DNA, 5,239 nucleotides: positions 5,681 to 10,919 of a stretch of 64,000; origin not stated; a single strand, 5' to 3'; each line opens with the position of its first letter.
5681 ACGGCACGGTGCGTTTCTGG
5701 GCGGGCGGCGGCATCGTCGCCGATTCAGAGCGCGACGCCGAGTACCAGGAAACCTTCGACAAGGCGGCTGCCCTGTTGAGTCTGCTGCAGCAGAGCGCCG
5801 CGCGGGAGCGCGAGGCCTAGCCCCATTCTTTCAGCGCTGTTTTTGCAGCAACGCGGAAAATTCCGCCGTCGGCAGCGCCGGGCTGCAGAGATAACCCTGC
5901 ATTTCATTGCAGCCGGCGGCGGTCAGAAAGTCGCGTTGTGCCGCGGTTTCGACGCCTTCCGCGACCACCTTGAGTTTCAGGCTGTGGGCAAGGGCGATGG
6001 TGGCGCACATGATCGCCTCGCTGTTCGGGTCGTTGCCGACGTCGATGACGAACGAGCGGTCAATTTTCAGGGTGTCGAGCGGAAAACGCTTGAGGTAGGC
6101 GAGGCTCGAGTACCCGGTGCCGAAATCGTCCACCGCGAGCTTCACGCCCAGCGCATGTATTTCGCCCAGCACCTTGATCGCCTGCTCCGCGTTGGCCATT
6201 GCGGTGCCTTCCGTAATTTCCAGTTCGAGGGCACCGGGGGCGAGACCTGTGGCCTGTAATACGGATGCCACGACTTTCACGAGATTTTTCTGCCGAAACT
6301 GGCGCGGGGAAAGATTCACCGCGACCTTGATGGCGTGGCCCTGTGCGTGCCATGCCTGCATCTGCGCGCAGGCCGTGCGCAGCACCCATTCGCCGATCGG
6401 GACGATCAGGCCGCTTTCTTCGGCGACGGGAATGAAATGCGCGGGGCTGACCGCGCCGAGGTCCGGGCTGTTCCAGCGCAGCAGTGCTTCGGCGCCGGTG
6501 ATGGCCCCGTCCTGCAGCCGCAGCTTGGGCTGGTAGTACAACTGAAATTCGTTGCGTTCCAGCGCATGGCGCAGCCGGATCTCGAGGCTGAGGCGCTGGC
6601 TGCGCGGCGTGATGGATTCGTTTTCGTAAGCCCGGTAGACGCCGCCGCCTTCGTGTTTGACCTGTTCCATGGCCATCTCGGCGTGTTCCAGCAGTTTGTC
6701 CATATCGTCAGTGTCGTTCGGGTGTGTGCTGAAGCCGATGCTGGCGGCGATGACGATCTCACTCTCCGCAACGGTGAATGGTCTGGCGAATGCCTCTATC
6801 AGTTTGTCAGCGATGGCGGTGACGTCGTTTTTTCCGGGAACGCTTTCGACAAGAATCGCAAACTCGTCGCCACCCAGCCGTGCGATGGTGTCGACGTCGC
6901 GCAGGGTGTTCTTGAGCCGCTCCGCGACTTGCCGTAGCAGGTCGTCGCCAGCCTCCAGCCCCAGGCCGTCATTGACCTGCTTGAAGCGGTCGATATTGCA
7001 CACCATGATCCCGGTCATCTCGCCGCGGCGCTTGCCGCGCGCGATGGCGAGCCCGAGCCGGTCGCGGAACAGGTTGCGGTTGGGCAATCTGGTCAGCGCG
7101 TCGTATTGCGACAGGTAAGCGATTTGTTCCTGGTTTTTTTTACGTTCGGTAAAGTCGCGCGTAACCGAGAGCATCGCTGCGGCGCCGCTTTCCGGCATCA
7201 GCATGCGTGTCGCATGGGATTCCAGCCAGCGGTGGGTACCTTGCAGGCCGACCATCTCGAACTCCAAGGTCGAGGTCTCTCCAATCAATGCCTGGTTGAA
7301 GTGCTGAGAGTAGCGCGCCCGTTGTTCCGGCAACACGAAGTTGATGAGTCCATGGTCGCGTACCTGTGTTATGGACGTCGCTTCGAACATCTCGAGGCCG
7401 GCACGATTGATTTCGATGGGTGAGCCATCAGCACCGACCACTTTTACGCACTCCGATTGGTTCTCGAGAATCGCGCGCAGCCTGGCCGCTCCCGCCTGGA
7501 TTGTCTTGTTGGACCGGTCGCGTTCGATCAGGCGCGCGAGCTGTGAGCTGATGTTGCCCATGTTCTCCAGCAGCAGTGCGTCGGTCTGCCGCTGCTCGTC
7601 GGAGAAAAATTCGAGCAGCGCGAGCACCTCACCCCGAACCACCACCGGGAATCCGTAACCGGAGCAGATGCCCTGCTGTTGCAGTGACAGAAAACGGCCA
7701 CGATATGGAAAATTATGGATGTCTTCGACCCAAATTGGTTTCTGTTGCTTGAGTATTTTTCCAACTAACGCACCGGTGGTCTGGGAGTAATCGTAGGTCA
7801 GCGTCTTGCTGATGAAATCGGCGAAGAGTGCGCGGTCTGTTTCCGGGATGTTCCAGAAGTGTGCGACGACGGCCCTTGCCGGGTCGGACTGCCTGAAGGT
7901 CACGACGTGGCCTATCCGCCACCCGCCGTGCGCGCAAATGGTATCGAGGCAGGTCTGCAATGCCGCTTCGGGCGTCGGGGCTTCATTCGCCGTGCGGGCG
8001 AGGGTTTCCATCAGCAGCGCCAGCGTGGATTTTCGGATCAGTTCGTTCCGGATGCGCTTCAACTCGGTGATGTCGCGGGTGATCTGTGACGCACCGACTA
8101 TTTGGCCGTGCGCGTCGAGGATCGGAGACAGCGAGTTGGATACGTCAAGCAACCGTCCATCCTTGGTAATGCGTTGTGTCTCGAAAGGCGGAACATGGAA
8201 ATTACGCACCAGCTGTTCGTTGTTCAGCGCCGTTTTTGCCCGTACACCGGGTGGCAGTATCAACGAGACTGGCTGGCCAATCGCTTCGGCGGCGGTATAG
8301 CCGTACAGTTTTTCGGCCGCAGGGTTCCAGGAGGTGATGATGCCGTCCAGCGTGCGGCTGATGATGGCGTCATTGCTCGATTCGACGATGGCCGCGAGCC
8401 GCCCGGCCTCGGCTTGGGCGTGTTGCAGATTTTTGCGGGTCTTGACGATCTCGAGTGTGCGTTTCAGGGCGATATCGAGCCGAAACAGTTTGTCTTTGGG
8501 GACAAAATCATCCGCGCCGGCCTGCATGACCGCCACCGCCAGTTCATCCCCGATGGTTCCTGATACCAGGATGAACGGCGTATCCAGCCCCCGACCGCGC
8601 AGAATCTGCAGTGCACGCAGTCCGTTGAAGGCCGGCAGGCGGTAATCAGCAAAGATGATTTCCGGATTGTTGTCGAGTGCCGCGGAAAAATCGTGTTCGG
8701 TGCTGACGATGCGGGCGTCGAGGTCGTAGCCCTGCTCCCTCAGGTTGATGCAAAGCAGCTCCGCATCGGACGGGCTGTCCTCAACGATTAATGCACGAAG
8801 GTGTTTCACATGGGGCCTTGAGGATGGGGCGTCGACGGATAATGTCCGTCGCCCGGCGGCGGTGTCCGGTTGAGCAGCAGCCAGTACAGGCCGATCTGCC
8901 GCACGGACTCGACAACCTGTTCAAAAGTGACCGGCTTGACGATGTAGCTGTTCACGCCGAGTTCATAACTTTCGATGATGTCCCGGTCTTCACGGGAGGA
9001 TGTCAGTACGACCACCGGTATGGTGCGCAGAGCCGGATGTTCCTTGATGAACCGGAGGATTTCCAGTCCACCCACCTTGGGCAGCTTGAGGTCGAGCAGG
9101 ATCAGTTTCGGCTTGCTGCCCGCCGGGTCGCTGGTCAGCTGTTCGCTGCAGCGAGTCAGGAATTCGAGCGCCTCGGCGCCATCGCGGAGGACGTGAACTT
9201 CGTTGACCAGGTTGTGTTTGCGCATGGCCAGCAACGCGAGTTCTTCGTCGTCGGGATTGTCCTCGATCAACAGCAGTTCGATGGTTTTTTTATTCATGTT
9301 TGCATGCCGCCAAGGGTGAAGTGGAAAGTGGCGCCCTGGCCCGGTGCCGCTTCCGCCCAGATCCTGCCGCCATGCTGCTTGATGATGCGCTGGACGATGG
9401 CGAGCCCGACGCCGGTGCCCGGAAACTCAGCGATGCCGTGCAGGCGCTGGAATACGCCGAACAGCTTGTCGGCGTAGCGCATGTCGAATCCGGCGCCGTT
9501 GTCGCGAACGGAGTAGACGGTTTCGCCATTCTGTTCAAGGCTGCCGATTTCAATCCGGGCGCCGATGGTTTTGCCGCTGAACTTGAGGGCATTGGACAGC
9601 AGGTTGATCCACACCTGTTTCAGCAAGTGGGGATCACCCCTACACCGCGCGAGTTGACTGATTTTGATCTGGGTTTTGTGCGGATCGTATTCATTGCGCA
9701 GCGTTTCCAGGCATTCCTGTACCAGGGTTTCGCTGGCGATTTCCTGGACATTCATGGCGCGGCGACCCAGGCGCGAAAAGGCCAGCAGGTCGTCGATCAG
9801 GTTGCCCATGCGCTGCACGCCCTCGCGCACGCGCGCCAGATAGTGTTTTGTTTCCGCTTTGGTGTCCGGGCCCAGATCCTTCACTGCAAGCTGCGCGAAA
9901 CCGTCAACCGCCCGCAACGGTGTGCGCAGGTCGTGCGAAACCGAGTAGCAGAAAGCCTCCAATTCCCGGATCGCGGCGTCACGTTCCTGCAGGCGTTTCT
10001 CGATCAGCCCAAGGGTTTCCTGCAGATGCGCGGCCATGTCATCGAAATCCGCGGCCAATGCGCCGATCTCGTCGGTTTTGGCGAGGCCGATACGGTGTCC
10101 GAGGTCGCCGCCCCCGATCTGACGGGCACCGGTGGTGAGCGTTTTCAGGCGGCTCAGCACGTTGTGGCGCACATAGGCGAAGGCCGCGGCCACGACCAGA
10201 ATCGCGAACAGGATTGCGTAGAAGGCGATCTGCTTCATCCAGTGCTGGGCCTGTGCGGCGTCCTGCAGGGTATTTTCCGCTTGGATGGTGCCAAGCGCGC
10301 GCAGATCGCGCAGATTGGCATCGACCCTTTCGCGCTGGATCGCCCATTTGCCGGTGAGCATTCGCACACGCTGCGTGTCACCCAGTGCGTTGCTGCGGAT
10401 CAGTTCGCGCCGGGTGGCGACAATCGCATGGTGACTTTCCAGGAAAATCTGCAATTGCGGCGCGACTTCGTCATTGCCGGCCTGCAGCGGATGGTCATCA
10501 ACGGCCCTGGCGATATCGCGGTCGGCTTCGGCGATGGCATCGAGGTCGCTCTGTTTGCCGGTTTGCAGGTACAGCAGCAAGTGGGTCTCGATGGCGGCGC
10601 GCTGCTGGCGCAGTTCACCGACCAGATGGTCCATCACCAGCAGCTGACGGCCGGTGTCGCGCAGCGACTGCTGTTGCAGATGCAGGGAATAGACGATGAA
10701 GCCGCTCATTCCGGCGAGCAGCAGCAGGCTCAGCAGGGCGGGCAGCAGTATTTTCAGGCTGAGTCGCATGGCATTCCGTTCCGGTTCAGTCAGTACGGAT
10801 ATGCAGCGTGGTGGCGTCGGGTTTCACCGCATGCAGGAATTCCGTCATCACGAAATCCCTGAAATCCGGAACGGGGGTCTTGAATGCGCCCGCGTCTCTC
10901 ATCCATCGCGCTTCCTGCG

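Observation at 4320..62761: Recurrent AT-rich box of about 20 bp, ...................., with at least 11 copies in a 64% GC window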

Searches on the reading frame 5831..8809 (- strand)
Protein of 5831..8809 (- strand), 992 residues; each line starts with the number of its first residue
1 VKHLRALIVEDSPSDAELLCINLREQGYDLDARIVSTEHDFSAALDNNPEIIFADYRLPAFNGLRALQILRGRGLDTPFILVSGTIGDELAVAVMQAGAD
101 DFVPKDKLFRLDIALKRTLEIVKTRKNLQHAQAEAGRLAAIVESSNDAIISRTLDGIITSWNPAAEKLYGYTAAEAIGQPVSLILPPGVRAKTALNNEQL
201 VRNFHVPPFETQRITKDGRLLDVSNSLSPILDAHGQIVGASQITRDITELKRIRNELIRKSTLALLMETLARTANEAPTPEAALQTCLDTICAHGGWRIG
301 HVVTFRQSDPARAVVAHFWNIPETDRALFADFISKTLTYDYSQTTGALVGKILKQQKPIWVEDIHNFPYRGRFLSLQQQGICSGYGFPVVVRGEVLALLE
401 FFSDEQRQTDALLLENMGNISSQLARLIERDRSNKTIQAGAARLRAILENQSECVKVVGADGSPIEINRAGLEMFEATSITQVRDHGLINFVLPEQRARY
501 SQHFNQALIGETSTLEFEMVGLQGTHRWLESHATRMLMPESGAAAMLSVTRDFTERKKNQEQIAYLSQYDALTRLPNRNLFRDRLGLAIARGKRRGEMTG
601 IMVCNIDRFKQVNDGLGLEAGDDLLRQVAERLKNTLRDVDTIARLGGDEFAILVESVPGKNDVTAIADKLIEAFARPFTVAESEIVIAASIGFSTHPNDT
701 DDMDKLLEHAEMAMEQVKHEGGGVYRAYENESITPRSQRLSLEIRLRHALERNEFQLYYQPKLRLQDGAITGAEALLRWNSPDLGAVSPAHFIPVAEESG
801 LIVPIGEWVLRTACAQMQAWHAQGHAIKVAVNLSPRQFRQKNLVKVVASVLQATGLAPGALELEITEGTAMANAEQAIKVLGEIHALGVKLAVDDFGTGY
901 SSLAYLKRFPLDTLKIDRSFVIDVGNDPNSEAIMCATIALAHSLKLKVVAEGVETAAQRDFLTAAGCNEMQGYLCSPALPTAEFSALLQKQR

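Call 38: search_protein_families(library=pfam, proteins=[window:5831-8809:-])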
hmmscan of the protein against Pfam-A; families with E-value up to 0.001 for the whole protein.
window:5831-8809:- (992 aa): 10 families
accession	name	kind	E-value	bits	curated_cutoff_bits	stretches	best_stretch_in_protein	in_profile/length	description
PF00563.25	EAL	-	4e-76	255.9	31.3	1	745-977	3-235/236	EAL domain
PF00990.26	GGDEF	-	1.8e-43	148.5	23.8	1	568-721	2-158/161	Diguanylate cyclase, GGDEF domain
PF08448.16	PAS_4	-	3.2e-23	82.5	23.1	2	142-252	1-110/110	PAS fold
PF00989.32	PAS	-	1.1e-18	67.7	22.6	1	137-247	2-113/113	PAS fold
PF13426.13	PAS_9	-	1.6e-16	60.9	27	1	147-249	2-103/103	PAS domain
PF00072.30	Response_reg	-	8e-13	49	30.2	1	7-106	2-100/111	Response regulator receiver domain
PF08447.18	PAS_3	-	4.5e-11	43.3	25.6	1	159-239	2-84/89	PAS fold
PF13185.12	GAF_2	-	2.2e-10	41.3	28.6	1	279-429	3-136/136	GAF domain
PF13188.13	PAS_8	-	1.2e-08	35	21.8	1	137-184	2-49/65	PAS domain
PF01590.32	GAF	-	6e-05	24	22.4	1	281-412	3-117/133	GAF domain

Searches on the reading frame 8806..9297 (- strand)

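Call 38: search_protein_families(library=pfam, proteins=[window:8806-9297:-])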
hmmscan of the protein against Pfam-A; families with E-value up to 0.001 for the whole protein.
window:8806-9297:- (163 aa): 1 family
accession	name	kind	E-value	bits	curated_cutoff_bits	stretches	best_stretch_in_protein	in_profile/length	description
PF00072.30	Response_reg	-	4e-17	62.8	30.2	1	9-132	2-110/111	Response regulator receiver domain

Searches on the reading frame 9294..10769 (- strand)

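Call 38: search_protein_families(library=pfam, proteins=[window:9294-10769:-])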
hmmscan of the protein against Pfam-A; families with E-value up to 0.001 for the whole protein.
window:9294-10769:- (491 aa): 3 families
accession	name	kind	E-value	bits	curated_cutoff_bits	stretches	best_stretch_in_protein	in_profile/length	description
PF02518.31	HATPase_c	-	4.1e-23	82.4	26.4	1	378-486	1-107/111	Histidine kinase-, DNA gyrase B-, and HSP90-like ATPase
PF00512.31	HisKA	-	2.3e-15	56.8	26.9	1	272-335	4-64/66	His Kinase A (phospho-acceptor) domain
PF00672.30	HAMP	-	1e-11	45.4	25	1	200-251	2-53/53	HAMP domain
